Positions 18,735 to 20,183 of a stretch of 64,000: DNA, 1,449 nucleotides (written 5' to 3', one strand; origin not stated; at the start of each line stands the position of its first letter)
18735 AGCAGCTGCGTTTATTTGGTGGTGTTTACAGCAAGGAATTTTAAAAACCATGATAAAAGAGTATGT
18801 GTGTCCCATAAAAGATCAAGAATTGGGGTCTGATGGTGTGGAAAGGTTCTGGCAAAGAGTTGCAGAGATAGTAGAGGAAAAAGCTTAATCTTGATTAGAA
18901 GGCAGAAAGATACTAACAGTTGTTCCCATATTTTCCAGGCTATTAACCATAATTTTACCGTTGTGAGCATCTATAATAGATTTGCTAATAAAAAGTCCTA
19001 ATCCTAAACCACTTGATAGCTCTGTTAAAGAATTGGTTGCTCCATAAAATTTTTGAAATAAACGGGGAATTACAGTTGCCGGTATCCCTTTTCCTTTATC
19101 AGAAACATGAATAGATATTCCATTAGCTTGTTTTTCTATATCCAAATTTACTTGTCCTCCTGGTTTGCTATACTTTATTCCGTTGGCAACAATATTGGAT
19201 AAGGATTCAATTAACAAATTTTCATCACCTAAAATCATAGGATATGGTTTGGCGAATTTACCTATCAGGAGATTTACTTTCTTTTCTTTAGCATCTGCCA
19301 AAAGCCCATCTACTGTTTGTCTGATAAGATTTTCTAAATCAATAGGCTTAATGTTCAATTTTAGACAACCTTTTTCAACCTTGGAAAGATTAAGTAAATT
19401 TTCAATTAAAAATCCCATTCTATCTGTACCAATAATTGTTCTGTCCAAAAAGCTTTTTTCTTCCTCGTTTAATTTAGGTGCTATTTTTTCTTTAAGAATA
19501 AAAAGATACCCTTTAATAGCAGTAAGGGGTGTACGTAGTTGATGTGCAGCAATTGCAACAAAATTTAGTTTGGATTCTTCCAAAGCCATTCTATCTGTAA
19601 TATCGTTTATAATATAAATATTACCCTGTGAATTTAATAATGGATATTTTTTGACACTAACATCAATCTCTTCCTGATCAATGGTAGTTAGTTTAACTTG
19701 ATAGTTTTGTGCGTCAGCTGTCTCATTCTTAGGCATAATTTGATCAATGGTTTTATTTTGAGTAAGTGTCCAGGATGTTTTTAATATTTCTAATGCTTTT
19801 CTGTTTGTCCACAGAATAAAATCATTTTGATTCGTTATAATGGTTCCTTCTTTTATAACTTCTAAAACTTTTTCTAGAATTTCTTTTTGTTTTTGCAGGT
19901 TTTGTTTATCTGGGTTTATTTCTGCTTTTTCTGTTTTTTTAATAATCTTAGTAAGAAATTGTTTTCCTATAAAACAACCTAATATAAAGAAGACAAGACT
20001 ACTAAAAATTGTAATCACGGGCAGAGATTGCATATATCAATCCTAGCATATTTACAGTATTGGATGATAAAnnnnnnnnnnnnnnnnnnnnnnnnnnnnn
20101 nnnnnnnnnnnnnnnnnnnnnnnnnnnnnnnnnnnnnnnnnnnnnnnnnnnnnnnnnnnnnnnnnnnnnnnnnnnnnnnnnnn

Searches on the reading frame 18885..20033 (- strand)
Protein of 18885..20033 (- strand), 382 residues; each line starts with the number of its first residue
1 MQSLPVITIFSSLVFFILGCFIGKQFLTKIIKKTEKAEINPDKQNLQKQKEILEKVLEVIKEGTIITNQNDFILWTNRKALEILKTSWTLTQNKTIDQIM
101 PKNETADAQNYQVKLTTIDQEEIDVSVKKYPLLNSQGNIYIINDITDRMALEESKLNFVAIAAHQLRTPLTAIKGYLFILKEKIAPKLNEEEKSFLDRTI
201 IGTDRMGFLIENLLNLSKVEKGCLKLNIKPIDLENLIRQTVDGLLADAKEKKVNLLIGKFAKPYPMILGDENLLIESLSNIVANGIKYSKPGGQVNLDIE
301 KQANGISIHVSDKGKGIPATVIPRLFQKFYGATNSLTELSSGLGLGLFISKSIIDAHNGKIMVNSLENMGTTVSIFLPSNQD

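Call 63: search_protein_families(library=pfam, proteins=[window:18885-20033:-], max_evalue=0.00001)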
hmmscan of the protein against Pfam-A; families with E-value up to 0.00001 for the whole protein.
window:18885-20033:- (382 aa): 2 families
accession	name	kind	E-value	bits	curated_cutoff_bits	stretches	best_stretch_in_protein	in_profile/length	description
PF02518.31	HATPase_c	-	1.2e-23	84.1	26.4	1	269-379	1-109/111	Histidine kinase-, DNA gyrase B-, and HSP90-like ATPase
PF00512.31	HisKA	-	7.8e-18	64.7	26.9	1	155-222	2-66/66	His Kinase A (phospho-acceptor) domain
